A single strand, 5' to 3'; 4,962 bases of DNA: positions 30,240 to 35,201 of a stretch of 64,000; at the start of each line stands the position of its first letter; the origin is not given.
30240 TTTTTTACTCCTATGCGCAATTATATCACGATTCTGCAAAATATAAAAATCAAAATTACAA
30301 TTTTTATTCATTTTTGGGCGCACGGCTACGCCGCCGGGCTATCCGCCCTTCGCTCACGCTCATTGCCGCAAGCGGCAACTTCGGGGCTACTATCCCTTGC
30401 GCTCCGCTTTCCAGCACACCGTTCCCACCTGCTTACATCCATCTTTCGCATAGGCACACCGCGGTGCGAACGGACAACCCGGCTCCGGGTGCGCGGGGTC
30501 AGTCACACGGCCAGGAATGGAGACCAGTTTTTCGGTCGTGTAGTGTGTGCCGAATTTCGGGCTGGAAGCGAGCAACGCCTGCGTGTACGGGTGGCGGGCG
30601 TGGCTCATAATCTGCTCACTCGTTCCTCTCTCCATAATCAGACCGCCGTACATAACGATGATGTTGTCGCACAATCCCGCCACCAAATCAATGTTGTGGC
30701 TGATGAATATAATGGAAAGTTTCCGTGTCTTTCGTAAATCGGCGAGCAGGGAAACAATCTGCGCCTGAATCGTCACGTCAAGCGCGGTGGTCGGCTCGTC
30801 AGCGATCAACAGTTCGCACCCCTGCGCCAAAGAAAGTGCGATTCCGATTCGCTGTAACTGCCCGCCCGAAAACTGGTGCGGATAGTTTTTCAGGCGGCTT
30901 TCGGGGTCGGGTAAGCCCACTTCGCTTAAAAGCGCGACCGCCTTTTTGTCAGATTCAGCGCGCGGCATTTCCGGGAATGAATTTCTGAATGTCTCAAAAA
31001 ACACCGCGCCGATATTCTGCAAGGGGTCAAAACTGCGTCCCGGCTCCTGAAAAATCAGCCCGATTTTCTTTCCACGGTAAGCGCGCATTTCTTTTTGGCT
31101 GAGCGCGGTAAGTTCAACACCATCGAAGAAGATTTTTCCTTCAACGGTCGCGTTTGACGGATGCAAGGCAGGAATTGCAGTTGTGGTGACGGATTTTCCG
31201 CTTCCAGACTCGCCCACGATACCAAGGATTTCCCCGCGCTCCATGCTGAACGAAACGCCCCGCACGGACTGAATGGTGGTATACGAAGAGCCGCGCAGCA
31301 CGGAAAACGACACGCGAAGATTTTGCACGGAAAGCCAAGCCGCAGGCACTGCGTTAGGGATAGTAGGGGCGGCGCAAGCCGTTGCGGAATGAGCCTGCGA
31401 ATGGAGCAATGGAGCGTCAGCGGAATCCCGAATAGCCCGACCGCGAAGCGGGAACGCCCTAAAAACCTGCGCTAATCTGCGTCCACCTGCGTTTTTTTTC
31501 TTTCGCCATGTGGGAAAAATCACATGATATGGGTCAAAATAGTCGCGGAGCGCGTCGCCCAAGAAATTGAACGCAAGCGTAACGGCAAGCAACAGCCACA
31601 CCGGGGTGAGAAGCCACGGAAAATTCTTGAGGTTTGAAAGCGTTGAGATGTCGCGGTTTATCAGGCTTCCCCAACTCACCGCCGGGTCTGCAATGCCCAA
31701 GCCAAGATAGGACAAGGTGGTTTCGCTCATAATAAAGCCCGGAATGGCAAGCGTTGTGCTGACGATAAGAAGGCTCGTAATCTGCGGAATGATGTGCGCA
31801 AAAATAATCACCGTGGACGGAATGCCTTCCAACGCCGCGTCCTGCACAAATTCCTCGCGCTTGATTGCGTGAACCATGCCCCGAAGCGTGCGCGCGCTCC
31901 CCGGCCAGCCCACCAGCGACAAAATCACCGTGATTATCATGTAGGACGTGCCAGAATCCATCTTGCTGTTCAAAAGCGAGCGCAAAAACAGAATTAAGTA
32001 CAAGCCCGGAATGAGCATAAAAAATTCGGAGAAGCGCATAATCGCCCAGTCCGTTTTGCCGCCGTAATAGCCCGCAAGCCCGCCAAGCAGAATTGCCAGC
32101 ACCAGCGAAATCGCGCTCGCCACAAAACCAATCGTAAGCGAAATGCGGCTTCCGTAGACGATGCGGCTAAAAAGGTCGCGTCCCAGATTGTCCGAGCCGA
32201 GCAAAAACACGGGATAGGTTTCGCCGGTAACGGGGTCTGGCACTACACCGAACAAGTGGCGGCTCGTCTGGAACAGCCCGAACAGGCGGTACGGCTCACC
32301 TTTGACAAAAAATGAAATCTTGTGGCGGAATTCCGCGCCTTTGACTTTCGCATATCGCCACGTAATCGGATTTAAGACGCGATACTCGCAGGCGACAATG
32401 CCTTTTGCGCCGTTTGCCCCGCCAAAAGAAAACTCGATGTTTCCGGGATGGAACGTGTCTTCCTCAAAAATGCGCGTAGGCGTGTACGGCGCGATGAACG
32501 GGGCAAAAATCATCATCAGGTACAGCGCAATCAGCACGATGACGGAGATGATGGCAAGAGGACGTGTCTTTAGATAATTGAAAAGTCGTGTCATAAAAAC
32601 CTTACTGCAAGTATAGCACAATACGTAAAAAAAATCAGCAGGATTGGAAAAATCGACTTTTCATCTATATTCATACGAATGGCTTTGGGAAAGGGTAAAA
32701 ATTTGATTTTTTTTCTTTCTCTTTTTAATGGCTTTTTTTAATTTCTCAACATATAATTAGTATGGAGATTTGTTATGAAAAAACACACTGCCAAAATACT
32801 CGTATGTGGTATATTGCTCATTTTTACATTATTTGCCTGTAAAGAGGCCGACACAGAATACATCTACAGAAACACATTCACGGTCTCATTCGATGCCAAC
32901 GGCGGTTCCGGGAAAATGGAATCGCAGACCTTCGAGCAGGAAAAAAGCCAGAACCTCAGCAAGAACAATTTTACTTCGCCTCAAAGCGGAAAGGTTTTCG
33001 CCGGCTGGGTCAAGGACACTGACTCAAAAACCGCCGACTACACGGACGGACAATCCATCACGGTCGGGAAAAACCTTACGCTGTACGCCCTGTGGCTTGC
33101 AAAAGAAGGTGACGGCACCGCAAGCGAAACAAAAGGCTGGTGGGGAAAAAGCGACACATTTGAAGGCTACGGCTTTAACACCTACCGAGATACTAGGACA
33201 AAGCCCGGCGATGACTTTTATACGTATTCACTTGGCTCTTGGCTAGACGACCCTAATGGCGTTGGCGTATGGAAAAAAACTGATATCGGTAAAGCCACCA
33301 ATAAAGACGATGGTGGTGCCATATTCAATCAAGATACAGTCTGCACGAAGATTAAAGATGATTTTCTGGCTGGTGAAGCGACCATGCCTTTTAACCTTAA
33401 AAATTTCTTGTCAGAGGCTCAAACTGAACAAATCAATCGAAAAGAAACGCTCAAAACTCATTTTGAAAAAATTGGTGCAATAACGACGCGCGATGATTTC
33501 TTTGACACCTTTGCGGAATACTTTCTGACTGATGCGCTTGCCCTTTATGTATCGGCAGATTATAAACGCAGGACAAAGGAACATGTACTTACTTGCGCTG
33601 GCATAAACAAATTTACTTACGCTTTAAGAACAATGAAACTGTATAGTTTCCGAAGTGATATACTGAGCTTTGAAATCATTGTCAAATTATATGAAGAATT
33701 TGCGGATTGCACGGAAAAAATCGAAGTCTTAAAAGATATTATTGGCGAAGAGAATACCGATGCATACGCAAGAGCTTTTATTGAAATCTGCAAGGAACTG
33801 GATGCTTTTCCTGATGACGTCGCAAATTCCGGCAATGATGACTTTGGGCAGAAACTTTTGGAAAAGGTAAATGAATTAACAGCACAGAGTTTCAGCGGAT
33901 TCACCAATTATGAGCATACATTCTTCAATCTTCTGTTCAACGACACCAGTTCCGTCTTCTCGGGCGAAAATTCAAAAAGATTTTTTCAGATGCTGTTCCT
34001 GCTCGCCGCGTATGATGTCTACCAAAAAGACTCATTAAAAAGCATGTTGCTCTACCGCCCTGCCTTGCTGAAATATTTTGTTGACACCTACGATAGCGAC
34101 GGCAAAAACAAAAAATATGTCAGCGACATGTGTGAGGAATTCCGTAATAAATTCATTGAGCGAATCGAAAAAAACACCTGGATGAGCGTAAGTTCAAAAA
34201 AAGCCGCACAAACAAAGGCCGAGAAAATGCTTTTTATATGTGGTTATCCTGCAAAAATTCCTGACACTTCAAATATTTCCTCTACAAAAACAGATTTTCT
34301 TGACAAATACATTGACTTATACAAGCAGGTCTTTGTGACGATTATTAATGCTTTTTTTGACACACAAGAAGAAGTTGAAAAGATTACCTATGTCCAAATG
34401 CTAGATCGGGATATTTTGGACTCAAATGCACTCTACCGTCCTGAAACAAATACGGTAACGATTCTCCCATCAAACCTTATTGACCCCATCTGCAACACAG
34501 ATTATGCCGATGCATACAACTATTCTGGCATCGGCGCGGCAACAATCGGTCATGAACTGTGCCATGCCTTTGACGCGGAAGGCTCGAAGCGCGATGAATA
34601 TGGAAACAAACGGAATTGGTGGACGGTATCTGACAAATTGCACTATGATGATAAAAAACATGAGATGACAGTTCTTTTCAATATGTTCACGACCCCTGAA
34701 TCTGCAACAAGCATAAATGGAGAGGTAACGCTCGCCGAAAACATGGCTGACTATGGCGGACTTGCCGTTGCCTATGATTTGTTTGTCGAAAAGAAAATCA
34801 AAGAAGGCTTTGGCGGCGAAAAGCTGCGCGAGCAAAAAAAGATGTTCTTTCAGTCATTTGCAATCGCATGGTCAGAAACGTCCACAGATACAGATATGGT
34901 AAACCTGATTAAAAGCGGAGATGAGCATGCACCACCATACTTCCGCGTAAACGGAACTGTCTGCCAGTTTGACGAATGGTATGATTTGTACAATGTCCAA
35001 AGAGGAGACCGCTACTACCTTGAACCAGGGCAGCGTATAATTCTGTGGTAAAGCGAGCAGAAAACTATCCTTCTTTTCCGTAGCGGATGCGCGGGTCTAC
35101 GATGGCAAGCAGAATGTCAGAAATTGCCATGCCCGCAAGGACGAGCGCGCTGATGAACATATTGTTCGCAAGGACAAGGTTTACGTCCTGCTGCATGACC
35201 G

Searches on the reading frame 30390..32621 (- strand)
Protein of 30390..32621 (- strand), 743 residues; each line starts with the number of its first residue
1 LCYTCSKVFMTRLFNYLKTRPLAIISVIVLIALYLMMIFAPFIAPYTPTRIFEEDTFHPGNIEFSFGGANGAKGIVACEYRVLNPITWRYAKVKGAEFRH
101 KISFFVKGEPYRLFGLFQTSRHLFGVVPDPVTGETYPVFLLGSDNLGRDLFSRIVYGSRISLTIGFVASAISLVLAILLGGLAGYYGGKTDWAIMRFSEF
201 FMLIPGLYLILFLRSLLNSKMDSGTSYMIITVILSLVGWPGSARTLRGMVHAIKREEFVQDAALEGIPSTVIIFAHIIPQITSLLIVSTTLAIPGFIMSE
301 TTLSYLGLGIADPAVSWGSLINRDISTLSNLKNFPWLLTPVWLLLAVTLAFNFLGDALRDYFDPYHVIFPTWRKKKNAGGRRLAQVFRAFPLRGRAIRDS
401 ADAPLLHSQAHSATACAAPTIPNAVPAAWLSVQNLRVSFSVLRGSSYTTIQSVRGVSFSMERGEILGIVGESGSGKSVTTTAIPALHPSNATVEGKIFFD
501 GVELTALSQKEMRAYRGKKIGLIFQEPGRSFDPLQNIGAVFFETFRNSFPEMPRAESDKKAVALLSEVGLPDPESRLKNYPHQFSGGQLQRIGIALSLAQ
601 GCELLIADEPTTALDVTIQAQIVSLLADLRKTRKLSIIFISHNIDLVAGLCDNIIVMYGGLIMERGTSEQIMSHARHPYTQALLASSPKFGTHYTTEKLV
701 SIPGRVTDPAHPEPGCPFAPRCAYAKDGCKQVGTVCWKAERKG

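Call 3: search_protein_families(library=pfam, proteins=[window:30390-32621:-], max_evalue=0.01)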
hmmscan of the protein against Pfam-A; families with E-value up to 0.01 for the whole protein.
window:30390-32621:- (743 aa): 5 families
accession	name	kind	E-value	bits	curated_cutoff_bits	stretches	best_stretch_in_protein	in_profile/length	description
PF00005.33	ABC_tran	-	4.2e-25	89.4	25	1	454-612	2-137/137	ABC transporter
PF00528.27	BPD_transp_1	-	5.3e-19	69.1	26.4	1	176-364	1-180/184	Binding-protein-dependent transport system inner membrane component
PF08352.17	oligo_HPY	-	1.3e-17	64.3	27.1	1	663-729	1-65/65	Oligopeptide/dipeptide transporter, C-terminal region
PF12911.12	OppC_N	-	2e-09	37.6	23.9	1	14-51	7-44/53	N-terminal TM domain of oligopeptide transport permease C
PF13304.12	AAA_21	-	3.1e-07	31.2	27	1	540-646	168-302/304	AAA domain, putative AbiEii toxin, Type IV TA system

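Call 47: find_related_loci(query=window:30390-32621:-, collection=metagenome_contigs, flank=10000)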
Query window:30390-32621:- (743 aa) in metagenome_contigs; peptide patterns used: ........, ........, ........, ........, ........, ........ (x = any residue, [..] = any of these).
309 stretches matched a pattern; 195 encode a relative of the query (tblastn E <= 1e-3); the best 80 are kept; 77 distinct loci.
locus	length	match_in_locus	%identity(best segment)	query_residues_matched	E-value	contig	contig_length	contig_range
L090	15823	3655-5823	84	10-741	0e+0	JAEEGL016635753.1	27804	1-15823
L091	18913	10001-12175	81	1-742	0e+0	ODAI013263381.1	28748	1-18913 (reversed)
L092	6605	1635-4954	82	6-737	0e+0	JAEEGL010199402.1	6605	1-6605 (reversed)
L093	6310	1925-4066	81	4-742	0e+0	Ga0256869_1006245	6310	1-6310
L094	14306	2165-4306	81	4-742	0e+0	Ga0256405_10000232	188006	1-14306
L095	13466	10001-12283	78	4-738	0e+0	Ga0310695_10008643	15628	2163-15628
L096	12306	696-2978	78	4-738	0e+0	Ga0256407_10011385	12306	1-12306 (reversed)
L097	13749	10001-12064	81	10-730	0e+0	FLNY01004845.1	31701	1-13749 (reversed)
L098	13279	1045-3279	78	7-739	0e+0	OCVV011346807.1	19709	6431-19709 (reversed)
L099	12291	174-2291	78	7-738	0e+0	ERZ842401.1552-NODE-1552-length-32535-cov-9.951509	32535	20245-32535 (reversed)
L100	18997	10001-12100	80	8-738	0e+0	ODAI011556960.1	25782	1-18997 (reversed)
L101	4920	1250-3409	75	4-740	0e+0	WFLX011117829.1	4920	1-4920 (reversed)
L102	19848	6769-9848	74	10-741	0e+0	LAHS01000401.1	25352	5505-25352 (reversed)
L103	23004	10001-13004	68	10-743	0e+0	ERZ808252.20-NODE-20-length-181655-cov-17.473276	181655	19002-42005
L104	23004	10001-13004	68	10-743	0e+0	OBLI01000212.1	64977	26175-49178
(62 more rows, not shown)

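Call 66: search_protein_families(library=ncbifam, proteins=[window:30390-32621:-], max_evalue=0.00001)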
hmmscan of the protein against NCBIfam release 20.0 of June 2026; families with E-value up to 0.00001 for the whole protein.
window:30390-32621:- (743 aa): 191 families (the best 25 are shown)
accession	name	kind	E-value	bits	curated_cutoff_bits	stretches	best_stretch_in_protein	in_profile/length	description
NF008246.0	PRK11022.1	equivalog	6e-79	265.5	541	1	430-732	4-300/326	dipeptide ABC transporter ATP-binding protein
NF007010.1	PRK09473.1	subfamily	7.3e-78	261.5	575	1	430-733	2-298/318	oligopeptide ABC transporter ATP-binding protein OppD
NF043079.1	MMSYN1_0167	equivalog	1.4e-75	255.2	740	2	508-725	296-510/561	oligopeptide ABC transporter ATP-binding protein OppD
NF047576.1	opine_ATP_CntF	equivalog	5.8e-73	245.4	385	1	448-695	15-261/264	staphylopine uptake ABC transporter ATP-binding protein CntF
NF047578.1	opine_ATP_CntD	equivalog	3.5e-72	242.8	380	1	448-695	15-261/266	staphylopine uptake ABC transporter ATP-binding protein CntD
NF008453.0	PRK11308.1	subfamily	1.9e-71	241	408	1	429-732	12-309/334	dipeptide ABC transporter ATP-binding protein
NF011659.0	PRK15079.1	equivalog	1.8e-68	230.7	540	1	430-732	12-314/334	murein tripeptide/oligopeptide ABC transporter ATP binding protein OppF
NF045476.1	Opp4C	equivalog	9.5e-67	225.2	350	1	139-364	57-277/278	oligopeptide ABC transporter permease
NF011713.0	PRK15134.1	equivalog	4.3e-64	217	834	1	429-689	5-262/529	microcin C ABC transporter ATP-binding protein YejF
TIGR02770.1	nickel_nikD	equivalog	5.3e-63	212.5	318.7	1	453-685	2-227/230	nickel import ATP-binding protein NikD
NF007613.0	PRK10261.1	equivalog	8.9e-63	212.7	1077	1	429-693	12-278/623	glutathione ABC transporter ATP-binding protein GsiA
NF043071.1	DppF_dipep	equivalog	1e-62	212.5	660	1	435-732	19-310/331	dipeptide ABC transporter ATP-binding subunit DppF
NF011674.0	PRK15093.1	equivalog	2.2e-57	194.7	627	1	430-732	4-308/330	putrescine export ABC transporter ATP-binding protein SapD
TIGR02790.1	nickel_nikC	equivalog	1.5e-52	178.8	358.45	1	139-363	42-258/258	nickel ABC transporter permease subunit NikC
NF045473.1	Opp1C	equivalog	4.5e-51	173.8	350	1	139-364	48-265/267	nickel/cobalt ABC transporter permease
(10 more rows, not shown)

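Call 77: search_protein_families(library=pfam, proteins=[L090:1219-3564:+, L091:4079-6436:-, L091:6420-7448:-, L091:7624-9978:+, L103:4353-6071:+, L103:6073-7896:+, L103:9005-9994:+, L103:13364-15541:+], max_evalue=0.0001)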
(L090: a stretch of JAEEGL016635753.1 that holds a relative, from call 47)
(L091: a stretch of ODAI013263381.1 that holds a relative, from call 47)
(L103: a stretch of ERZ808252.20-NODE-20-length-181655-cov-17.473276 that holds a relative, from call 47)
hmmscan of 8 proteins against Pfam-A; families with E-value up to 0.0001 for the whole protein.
L090:1219-3564:+ (781 aa): 0 families

L091:4079-6436:- (785 aa): 1 family
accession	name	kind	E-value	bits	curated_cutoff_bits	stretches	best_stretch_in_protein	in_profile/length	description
PF01650.23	Peptidase_C13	-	4.1e-34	118.7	22.8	1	495-763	3-240/258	Peptidase C13 family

L091:6420-7448:- (342 aa): 0 families

L091:7624-9978:+ (784 aa): 0 families

L103:4353-6071:+ (572 aa): 8 families
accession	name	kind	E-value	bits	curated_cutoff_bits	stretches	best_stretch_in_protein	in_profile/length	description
PF13177.12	DNA_pol3_delta2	-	1.7e-46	158.6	27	1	21-176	2-158/161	DNA polymerase III, delta subunit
PF00004.35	AAA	-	1.6e-12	48.4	21.2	1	42-172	2-125/131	ATPase family associated with various cellular activities (AAA)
PF22608.2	DNAX_ATPase_lid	-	4e-10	39.7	27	1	183-230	2-49/49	DNA polymerase III clamp loader subunit, ATPase lid domain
PF12169.13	DNA_pol3_gamma3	-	6.3e-08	33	24.4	1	233-362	2-133/143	DNA polymerase III subunits gamma and tau domain III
PF05496.18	RuvB_N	-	4.1e-07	30.3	27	1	11-73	2-68/159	Holliday junction DNA helicase RuvB P-loop domain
PF07728.20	AAA_5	-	2.7e-06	27.9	22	1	42-145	3-92/139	AAA domain (dynein-related subfamily)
PF06068.19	TIP49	-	8.1e-05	22.4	23.8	0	16-64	24-76/347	TIP49 P-loop domain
PF13604.12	AAA_30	-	9.9e-05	22.6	27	0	41-145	21-114/191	AAA domain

L103:6073-7896:+ (607 aa): 1 family
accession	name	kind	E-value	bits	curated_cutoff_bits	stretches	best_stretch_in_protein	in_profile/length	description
PF00496.27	SBP_bac_5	-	1.9e-47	162.6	32.4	1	118-506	11-355/368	Bacterial extracellular solute-binding proteins, family 5 Middle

L103:9005-9994:+ (329 aa): 1 family
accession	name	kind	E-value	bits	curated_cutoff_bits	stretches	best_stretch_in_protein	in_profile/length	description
PF03168.19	LEA_2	-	1.2e-12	48.6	25.4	1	61-154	3-96/98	Late embryogenesis abundant protein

L103:13364-15541:+ (725 aa): 3 families
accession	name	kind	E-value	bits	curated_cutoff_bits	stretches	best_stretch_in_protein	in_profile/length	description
PF13597.11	NRDD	-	4.5e-193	643.4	26.2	1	117-724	1-562/562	Anaerobic ribonucleoside-triphosphate reductase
PF01228.26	Gly_radical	-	1.5e-17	64.5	22.2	1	599-706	2-103/106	Glycine radical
PF03477.21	ATP-cone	-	1.6e-16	61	25.8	1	1-91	1-87/88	ATP cone domain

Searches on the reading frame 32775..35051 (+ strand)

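Call 7: search_protein_families(library=pfam, proteins=[window:32775-35051:+], max_evalue=0.001)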
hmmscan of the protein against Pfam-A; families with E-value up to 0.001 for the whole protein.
window:32775-35051:+ (758 aa): 3 families
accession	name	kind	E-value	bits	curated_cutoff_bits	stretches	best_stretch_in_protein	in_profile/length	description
PF01431.27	Peptidase_M13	-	2.2e-46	158.5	24.5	1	551-754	1-204/205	Peptidase family M13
PF05649.18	Peptidase_M13_N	-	6.8e-16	59.1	32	2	429-492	319-381/381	Peptidase family M13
PF09479.16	Flg_new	-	3.9e-11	43.3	27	1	35-105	1-64/65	Listeria-Bacteroides repeat domain (List_Bact_rpt)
